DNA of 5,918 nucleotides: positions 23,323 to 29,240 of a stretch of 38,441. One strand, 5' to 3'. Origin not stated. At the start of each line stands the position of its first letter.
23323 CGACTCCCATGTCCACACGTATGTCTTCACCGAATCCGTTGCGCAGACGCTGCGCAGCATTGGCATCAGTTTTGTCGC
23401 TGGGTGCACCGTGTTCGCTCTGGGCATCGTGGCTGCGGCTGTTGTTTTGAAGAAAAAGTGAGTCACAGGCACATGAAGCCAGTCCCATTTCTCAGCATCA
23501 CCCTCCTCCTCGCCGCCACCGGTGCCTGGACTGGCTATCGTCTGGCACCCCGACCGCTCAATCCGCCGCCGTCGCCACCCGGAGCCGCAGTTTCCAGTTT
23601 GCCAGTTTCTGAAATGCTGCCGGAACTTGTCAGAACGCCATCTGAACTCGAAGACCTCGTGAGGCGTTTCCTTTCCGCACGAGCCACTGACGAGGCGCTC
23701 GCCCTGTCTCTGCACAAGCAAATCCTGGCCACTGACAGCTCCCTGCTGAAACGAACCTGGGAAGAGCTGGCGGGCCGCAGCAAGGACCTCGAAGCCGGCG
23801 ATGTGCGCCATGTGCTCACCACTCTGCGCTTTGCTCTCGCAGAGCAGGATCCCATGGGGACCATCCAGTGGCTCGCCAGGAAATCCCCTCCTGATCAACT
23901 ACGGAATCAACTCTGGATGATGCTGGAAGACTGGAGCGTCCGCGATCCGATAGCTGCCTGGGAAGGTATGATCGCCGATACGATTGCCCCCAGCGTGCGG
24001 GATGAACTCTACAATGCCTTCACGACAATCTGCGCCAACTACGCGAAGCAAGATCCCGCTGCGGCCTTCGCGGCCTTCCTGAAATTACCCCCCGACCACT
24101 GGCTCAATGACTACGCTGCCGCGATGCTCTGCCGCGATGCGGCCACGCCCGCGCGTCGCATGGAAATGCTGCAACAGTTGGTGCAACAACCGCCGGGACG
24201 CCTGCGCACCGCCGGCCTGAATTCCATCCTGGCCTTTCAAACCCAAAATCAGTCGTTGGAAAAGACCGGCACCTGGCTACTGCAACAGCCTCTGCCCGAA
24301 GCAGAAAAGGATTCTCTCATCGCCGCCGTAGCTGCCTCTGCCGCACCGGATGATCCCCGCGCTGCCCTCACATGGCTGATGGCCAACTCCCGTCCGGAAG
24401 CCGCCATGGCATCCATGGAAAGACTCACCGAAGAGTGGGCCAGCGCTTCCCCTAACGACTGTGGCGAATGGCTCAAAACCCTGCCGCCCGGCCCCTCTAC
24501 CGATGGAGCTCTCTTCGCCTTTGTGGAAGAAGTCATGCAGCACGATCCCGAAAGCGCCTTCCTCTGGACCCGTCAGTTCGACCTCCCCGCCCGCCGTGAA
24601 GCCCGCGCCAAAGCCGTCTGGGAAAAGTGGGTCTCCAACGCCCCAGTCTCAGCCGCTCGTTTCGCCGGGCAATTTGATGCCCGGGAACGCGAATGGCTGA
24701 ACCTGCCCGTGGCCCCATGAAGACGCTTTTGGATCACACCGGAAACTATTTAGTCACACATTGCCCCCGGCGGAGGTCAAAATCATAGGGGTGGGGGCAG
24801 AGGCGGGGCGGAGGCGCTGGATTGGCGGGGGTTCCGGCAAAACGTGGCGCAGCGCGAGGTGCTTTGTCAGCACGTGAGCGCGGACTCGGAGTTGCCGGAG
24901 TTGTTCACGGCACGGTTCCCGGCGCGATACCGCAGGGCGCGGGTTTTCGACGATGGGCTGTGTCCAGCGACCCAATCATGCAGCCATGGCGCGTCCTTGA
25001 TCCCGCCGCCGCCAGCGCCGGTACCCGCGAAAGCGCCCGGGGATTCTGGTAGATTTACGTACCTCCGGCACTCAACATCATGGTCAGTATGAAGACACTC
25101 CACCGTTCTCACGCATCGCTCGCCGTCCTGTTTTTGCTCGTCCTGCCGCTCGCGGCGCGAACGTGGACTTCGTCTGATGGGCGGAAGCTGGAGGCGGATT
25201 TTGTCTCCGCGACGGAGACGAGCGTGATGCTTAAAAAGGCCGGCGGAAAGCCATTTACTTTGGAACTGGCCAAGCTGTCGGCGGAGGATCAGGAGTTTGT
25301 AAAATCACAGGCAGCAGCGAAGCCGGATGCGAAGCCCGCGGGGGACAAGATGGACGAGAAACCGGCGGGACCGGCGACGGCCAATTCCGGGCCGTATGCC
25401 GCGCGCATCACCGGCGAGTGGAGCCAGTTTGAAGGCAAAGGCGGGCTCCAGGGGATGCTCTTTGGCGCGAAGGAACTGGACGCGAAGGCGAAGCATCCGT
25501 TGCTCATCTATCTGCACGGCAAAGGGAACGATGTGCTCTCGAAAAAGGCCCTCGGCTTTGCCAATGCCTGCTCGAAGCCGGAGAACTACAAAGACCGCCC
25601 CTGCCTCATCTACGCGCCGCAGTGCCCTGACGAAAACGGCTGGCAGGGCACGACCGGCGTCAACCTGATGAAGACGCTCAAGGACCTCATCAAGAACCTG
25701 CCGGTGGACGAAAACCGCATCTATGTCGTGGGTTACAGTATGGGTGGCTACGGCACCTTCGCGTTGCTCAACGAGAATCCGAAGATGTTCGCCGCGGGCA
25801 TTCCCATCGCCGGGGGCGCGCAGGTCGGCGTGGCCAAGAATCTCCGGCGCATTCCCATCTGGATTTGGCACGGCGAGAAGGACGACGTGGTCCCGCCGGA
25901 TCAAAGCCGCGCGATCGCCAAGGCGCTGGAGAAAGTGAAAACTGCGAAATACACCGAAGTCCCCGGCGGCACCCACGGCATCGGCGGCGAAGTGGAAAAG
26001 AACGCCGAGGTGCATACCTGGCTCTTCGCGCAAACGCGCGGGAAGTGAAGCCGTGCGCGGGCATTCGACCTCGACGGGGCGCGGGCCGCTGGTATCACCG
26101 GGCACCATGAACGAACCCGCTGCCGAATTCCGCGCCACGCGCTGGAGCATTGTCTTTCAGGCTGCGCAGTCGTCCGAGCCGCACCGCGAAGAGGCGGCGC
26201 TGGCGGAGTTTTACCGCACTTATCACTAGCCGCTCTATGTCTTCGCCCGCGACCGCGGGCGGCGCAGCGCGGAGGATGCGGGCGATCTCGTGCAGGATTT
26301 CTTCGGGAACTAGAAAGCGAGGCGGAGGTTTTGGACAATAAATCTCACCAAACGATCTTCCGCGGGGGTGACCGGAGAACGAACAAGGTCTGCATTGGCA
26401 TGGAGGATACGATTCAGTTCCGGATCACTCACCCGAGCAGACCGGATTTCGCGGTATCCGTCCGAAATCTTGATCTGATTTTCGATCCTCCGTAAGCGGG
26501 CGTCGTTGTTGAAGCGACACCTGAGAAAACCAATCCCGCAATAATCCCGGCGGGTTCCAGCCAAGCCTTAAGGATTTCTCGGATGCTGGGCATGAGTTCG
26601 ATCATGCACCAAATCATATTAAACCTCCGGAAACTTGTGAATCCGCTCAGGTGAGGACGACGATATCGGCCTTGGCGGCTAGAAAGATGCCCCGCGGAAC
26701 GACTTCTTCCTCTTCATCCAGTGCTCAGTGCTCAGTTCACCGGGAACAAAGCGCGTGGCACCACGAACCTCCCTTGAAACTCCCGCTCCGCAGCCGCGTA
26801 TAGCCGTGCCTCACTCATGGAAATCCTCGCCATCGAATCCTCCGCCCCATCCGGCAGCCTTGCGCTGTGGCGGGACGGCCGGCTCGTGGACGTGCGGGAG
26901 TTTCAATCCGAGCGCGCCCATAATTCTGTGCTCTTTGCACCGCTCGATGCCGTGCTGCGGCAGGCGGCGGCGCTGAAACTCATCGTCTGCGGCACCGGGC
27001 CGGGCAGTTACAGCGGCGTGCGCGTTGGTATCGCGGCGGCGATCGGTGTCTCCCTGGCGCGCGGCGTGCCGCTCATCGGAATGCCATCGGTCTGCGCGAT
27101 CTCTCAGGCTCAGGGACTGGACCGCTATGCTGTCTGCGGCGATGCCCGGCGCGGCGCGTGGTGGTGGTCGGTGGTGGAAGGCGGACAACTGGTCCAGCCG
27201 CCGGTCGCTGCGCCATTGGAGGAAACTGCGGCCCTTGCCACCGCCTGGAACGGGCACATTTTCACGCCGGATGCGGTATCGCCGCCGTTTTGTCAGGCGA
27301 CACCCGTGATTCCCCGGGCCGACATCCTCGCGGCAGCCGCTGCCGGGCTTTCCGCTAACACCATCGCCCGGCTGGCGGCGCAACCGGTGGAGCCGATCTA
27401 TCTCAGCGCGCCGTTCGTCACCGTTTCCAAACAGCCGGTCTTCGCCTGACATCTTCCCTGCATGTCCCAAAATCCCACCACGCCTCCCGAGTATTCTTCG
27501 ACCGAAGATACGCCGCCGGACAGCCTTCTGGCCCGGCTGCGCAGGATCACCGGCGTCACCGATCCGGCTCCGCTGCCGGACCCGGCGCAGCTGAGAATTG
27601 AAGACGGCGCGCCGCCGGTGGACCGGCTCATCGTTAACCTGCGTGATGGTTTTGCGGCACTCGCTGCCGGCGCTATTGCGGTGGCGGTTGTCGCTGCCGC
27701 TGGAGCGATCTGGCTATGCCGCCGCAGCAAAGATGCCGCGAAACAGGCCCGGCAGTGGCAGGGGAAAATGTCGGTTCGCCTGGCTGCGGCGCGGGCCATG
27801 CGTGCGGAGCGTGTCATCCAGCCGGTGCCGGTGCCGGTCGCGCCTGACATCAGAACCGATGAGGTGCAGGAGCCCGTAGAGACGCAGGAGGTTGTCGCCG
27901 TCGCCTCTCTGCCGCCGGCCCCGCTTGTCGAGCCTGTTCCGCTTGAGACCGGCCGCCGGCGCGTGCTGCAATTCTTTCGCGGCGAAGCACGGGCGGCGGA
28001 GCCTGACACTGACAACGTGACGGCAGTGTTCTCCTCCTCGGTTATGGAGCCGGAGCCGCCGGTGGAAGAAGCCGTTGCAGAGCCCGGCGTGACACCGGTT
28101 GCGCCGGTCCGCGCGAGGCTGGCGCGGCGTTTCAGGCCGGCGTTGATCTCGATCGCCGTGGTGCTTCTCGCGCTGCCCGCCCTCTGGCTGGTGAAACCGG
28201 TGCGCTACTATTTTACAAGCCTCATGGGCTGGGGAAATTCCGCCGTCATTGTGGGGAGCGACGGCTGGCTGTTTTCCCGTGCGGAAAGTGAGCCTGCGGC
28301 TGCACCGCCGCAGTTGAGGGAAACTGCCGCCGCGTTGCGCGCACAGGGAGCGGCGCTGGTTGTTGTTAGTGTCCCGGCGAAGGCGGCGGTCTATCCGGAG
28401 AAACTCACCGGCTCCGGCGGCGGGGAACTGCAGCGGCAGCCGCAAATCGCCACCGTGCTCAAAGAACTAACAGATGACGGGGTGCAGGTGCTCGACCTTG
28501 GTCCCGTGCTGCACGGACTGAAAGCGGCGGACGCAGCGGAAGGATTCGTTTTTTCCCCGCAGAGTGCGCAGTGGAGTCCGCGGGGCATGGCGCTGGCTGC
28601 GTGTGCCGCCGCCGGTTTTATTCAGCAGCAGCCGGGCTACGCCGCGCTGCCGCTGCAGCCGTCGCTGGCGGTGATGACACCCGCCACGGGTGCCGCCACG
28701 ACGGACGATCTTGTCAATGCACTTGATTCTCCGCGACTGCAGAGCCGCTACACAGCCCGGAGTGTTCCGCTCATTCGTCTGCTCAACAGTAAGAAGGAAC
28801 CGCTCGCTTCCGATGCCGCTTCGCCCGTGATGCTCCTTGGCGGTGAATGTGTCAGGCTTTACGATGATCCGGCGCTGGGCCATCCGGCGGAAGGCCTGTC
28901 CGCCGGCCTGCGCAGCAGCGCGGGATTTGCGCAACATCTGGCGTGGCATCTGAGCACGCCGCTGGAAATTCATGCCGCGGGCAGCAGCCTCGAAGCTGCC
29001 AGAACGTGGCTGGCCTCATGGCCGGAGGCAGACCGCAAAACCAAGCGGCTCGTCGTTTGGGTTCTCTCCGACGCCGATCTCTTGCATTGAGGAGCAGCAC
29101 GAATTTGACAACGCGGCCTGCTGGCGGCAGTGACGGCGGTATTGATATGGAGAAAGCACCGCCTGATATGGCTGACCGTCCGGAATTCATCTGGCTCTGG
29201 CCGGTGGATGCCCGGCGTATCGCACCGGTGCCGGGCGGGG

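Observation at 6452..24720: Tandem array of five membrane-tethered ECF sigma fusions, four paired with signal-anchored proteins of the same repeat type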

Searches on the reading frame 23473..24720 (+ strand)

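Call 4: search_protein_families(library=pfam, proteins=[window:23473-24720:+], max_evalue=0.01)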
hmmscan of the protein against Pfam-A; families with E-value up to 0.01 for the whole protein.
window:23473-24720:+ (415 aa): 1 family
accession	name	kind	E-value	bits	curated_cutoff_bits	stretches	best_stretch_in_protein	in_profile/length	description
PF09838.14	DUF2065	-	0.0007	20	24.3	1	224-253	18-47/56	Uncharacterized protein conserved in bacteria (DUF2065)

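Call 5: search_protein_families(library=ncbifam, proteins=[window:23473-24720:+], max_evalue=0.01)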
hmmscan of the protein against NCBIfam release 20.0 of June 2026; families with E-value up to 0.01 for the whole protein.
window:23473-24720:+ (415 aa): 1 family
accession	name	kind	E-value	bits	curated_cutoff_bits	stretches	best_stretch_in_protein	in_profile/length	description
NF003726.0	PRK05329.2-5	equivalog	0.0047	15.8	354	1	178-257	143-221/415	glycerol-3-phosphate dehydrogenase subunit GlpB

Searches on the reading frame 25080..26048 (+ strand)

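Call 7: search_protein_families(library=pfam, proteins=[window:25080-26048:+], max_evalue=0.001)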
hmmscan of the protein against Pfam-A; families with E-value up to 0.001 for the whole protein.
window:25080-26048:+ (322 aa): 10 families
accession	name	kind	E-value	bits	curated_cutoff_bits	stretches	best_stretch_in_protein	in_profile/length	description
PF00326.27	Peptidase_S9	-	3.2e-13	50.1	22.6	1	196-245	48-97/213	Prolyl oligopeptidase family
PF12146.15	Hydrolase_4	-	2.1e-09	37.4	27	1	253-304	187-237/239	Serine aminopeptidase, S33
PF12740.14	PETase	-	1.3e-07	31.8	28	1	183-301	96-213/263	PET hydrolase-like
PF02230.22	Abhydrolase_2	-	1.4e-07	32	23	1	196-302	90-202/217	Phospholipase/Carboxylesterase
PF01738.24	DLH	-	1.3e-06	28.6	21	1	203-299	87-186/217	Dienelactone hydrolase family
PF03983.18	SHD1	-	1.2e-05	25.5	23.7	1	26-78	10-63/67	SLA1 homology domain 1, SHD1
PF20434.5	BD-FAE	-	1.7e-05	24.9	26.8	0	258-283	190-215/215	BD-FAE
PF00561.26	Abhydrolase_1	-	3e-05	24.3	25.8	0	256-299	198-238/245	alpha/beta hydrolase fold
PF00756.26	Esterase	-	0.00037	20.8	22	0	182-238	84-141/251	Putative esterase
PF12697.13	Abhydrolase_6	-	0.0007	20.8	26.3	0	178-243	31-91/217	Alpha/beta hydrolase family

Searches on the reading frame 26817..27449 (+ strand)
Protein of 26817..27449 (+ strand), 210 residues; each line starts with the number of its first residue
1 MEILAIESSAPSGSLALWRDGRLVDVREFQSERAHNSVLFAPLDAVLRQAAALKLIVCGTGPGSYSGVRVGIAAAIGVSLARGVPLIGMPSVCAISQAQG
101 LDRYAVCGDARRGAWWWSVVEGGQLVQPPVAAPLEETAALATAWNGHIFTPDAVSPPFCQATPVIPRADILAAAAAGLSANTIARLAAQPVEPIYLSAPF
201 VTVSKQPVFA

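Call 7: search_protein_families(library=pfam, proteins=[window:26817-27449:+], max_evalue=0.001)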
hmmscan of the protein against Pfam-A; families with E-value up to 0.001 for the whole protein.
window:26817-27449:+ (210 aa): 1 family
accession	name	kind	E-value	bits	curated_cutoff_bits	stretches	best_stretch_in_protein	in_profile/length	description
PF00814.31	TsaD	-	4e-10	40.3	24.8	1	33-118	27-121/264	tRNA N6-adenosine threonylcarbamoyltransferase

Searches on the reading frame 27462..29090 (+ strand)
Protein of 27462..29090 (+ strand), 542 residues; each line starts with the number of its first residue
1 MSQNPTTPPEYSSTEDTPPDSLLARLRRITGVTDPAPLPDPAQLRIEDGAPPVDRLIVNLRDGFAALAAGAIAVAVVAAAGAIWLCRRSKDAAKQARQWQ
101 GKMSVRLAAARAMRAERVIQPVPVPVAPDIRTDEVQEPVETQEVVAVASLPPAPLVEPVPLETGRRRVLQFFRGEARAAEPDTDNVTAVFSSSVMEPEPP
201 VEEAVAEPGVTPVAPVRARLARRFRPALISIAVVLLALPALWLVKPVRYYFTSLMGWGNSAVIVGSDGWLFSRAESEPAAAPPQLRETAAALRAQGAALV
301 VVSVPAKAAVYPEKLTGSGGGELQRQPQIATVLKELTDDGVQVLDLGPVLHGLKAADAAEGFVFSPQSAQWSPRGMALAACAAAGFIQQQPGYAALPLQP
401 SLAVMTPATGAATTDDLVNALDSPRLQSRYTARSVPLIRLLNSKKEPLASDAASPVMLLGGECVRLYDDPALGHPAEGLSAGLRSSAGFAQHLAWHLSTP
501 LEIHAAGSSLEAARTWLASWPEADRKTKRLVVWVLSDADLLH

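Call 7: search_protein_families(library=pfam, proteins=[window:27462-29090:+], max_evalue=0.001)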
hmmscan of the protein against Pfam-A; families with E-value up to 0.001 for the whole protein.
window:27462-29090:+ (542 aa): 1 family
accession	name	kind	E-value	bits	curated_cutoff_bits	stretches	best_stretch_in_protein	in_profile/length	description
PF16822.11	ALGX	-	1.7e-22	80.8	26.5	1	262-533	1-264/268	SGNH hydrolase-like domain, acetyltransferase AlgX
